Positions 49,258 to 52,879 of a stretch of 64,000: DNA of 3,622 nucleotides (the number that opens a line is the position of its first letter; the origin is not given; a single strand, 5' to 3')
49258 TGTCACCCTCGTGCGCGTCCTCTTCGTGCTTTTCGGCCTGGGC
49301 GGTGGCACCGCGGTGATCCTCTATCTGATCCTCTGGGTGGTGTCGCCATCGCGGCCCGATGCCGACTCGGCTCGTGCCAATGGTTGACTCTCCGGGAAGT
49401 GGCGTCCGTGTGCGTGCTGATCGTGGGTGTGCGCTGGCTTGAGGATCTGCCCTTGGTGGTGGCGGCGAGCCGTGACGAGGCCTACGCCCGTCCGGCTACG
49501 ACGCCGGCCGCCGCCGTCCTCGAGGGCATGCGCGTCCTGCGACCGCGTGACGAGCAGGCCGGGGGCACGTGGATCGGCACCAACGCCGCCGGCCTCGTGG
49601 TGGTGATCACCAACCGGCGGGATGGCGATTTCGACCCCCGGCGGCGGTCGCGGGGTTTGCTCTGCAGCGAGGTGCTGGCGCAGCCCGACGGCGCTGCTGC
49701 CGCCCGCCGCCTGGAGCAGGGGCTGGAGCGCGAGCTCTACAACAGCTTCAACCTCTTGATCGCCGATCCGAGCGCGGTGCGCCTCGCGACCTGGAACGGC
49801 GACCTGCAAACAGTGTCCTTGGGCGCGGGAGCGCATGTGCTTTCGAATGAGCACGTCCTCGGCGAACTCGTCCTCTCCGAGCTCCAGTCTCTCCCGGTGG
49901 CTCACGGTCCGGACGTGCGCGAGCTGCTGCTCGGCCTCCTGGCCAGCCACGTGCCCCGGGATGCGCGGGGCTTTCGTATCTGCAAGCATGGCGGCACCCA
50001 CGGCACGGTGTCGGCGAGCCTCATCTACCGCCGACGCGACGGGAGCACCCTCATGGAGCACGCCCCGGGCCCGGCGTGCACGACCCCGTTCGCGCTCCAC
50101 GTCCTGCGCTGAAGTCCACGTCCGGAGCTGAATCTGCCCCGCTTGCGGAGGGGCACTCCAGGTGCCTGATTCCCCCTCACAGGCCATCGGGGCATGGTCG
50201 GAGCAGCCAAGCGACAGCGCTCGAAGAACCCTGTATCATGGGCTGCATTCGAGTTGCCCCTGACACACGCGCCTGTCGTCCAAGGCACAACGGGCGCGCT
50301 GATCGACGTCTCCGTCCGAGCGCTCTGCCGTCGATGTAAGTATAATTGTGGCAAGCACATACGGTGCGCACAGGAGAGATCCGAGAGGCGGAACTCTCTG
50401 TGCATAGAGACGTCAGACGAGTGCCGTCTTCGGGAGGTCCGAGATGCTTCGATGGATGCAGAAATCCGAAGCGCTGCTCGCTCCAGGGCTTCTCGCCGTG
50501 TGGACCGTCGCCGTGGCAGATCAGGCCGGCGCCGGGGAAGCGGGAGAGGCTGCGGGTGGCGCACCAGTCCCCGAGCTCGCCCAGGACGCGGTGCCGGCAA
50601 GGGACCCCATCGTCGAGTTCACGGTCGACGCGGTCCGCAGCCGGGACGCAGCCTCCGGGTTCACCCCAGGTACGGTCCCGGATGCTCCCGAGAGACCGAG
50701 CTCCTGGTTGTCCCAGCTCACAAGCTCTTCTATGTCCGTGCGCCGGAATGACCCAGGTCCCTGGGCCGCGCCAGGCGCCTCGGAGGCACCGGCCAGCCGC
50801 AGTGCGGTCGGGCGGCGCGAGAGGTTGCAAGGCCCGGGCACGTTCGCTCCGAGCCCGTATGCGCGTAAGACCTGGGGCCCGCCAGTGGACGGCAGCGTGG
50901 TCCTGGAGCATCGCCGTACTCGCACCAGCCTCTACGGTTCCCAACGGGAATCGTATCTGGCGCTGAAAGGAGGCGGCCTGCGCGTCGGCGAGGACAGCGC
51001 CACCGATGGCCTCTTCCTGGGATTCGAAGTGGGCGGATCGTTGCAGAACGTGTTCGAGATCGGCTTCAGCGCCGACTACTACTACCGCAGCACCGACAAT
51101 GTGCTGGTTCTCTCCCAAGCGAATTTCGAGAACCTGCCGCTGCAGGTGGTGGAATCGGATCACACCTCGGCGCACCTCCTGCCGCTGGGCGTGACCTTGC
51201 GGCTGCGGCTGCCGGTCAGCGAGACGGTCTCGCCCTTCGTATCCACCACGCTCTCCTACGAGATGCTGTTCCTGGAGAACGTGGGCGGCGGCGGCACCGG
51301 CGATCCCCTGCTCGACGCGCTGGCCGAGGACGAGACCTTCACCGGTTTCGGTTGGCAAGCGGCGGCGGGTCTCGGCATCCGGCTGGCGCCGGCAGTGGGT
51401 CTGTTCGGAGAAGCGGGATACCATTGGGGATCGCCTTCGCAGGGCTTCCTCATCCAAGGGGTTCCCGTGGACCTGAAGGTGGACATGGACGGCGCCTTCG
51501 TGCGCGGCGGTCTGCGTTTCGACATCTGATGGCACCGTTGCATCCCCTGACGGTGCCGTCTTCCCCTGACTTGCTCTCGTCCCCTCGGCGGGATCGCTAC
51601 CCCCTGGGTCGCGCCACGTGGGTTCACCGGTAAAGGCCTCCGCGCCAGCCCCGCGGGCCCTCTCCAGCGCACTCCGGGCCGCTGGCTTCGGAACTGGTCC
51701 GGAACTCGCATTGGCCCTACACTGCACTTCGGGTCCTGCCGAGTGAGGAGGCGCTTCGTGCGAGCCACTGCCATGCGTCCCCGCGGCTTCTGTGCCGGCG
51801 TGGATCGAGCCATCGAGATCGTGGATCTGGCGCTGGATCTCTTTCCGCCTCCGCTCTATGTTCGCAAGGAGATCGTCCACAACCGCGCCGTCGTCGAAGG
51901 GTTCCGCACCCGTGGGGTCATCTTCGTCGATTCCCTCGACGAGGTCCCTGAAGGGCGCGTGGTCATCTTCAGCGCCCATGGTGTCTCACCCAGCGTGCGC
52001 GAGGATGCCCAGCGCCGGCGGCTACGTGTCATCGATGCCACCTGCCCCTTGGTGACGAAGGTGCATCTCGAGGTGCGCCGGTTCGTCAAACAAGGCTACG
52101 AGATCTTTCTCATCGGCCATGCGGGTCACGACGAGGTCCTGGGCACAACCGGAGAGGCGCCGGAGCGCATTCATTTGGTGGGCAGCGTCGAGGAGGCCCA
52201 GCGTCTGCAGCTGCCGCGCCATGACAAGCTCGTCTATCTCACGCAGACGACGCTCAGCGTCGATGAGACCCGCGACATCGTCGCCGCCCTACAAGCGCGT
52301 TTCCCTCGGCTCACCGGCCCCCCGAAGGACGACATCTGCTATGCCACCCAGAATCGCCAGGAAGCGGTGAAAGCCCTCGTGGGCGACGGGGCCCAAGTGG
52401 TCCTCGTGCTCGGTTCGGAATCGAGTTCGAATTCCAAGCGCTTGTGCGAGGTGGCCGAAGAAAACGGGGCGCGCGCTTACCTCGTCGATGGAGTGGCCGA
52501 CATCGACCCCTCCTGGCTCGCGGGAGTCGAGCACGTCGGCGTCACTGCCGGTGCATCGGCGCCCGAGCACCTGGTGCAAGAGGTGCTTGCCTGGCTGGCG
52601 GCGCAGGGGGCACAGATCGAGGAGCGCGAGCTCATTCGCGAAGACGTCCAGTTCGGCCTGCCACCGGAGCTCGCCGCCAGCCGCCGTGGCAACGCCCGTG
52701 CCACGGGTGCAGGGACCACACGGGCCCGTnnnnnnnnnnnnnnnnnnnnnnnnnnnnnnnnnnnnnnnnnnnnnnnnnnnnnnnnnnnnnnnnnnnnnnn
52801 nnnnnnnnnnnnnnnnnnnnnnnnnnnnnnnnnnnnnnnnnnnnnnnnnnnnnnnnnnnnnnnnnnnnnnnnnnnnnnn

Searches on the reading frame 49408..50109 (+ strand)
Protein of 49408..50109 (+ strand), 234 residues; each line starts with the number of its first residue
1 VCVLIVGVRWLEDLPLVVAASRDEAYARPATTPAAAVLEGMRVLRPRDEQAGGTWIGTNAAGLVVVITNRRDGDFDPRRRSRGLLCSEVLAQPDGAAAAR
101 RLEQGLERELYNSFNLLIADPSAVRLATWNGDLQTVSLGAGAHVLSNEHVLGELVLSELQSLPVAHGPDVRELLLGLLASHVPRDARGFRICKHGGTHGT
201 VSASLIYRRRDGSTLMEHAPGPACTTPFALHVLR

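Call 74: find_encoding_contigs(protein=window:49408-50109:+, flank=10000, max_places=10)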
Protein window:49408-50109:+ (234 aa): 1 contig read that carries it; 1 place shown.
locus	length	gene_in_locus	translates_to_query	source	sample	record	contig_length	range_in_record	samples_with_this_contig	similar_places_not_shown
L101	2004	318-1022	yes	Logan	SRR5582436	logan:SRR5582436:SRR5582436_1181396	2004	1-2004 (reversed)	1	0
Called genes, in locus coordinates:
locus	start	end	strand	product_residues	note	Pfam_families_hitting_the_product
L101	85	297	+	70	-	PF04024:PspC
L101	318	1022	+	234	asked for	PF05742:TANGO2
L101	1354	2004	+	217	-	?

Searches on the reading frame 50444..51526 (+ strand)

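Call 33: search_protein_families(library=pfam, proteins=[window:50444-51526:+], max_evalue=0.001)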
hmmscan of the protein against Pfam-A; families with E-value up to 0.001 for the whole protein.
window:50444-51526:+ (361 aa): 1 family
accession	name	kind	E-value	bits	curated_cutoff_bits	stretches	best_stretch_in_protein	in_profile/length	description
PF13505.12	OMP_b-brl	-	7.3e-07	30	28.7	1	183-328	37-154/175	Outer membrane protein beta-barrel domain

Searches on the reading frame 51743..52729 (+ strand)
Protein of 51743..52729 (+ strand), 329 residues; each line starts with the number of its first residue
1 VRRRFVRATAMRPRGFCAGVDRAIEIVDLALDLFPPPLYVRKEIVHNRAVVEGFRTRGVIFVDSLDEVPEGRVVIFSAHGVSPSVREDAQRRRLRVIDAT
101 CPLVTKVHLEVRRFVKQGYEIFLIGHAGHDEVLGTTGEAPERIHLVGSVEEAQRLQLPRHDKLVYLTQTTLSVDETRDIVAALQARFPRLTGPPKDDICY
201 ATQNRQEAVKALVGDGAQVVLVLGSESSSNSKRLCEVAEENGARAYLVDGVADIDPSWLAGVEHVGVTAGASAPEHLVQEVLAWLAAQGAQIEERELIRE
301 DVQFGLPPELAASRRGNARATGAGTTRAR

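Call 34: search_protein_families(library=pfam, proteins=[window:51743-52729:+], max_evalue=0.001)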
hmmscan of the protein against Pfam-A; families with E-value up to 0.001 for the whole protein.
window:51743-52729:+ (329 aa): 1 family
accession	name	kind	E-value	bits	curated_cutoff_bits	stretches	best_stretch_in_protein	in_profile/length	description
PF02401.23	LYTB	-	1.4e-93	313.5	24.5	1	11-285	4-266/267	LytB protein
